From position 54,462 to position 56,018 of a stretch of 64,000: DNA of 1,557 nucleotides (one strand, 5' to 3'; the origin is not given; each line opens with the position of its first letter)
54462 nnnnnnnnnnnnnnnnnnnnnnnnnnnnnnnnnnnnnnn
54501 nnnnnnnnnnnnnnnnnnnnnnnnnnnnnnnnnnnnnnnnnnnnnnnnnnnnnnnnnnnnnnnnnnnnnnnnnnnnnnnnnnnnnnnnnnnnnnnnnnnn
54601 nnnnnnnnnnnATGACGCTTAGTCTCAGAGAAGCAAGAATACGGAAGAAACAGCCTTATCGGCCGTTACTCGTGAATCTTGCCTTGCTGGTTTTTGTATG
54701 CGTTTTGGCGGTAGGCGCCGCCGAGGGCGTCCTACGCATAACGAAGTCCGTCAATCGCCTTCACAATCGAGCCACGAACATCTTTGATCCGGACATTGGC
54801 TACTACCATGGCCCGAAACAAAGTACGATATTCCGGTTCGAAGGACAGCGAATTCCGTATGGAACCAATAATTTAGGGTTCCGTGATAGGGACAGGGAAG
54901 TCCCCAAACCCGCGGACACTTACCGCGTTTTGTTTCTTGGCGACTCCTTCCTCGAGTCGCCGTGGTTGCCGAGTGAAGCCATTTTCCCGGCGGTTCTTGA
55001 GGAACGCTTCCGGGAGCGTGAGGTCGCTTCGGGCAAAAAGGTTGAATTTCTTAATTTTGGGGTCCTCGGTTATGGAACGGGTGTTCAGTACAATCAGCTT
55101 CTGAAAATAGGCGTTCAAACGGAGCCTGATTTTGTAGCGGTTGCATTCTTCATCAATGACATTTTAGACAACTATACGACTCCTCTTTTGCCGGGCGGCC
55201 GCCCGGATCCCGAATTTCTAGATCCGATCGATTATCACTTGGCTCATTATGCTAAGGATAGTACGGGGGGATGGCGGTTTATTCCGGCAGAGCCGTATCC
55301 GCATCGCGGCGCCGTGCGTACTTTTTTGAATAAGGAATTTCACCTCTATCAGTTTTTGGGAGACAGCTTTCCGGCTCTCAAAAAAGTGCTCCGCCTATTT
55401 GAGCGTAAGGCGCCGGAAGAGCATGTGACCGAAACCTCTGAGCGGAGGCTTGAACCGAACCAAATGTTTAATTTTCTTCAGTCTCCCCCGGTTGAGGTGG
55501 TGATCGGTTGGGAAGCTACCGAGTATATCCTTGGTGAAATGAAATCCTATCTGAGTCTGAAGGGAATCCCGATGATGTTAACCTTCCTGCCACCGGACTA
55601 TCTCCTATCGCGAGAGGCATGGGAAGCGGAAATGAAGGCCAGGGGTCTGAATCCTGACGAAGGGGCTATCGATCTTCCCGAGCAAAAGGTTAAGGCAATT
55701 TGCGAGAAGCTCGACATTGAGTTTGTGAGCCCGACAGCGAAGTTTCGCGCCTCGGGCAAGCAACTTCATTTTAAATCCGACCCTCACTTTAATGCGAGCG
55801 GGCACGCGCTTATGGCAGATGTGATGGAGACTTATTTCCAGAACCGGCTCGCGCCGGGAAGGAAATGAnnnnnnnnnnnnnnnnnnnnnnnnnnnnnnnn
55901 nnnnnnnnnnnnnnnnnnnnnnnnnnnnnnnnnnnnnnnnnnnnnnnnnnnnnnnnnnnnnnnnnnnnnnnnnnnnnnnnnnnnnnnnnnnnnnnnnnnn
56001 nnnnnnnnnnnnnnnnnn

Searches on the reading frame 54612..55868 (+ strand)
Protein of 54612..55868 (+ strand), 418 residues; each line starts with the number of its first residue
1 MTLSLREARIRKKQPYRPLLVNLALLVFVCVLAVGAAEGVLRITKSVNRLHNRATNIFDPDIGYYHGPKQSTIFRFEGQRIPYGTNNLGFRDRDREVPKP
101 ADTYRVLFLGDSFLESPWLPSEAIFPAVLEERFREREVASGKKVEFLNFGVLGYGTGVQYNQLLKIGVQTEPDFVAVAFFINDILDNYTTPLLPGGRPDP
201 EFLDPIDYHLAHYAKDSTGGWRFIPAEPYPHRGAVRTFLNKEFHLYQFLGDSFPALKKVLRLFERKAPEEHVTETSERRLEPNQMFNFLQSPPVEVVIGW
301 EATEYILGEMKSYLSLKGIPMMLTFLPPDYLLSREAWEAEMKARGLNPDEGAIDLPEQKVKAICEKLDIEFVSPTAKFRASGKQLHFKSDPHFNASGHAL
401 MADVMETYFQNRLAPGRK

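Call 6: search_protein_families(library=pfam, proteins=[window:54612-55868:+], max_evalue=0.01)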
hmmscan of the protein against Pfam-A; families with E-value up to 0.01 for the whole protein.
window:54612-55868:+ (418 aa): 2 families
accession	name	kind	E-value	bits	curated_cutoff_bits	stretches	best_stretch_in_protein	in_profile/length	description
PF13472.12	Lipase_GDSL_2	-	2.3e-06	28.7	32.9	0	108-190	1-81/178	GDSL-like Lipase/Acylhydrolase family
PF00657.28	Lipase_GDSL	-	0.00017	22.2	23.6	0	106-198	1-99/208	GDSL-like Lipase/Acylhydrolase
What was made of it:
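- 54612..55868 (+): SGNH-C: 418 aa, TM anchor, blocks GDS / G / ND / DPH (DxH). Embedded in a nucleotide-sugar operon. Pfam E 2.3e-6, below the cut-off (call 6).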

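Call 19: search_protein_families(library=ncbifam, proteins=[window:54612-55868:+], max_evalue=0.01)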
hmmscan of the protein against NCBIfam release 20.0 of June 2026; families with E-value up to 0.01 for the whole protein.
window:54612-55868:+ (418 aa): 0 families

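Call 80: search_protein_families(library=pfam, proteins=[window:54612-55868:+], max_evalue=5)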
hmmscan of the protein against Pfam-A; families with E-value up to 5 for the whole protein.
window:54612-55868:+ (418 aa): 2 families
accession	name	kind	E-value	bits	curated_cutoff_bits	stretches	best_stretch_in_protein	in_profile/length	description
PF13472.12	Lipase_GDSL_2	-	2.3e-06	28.7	32.9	2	108-190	1-81/178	GDSL-like Lipase/Acylhydrolase family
PF00657.28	Lipase_GDSL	-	0.00017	22.2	23.6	1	106-198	1-99/208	GDSL-like Lipase/Acylhydrolase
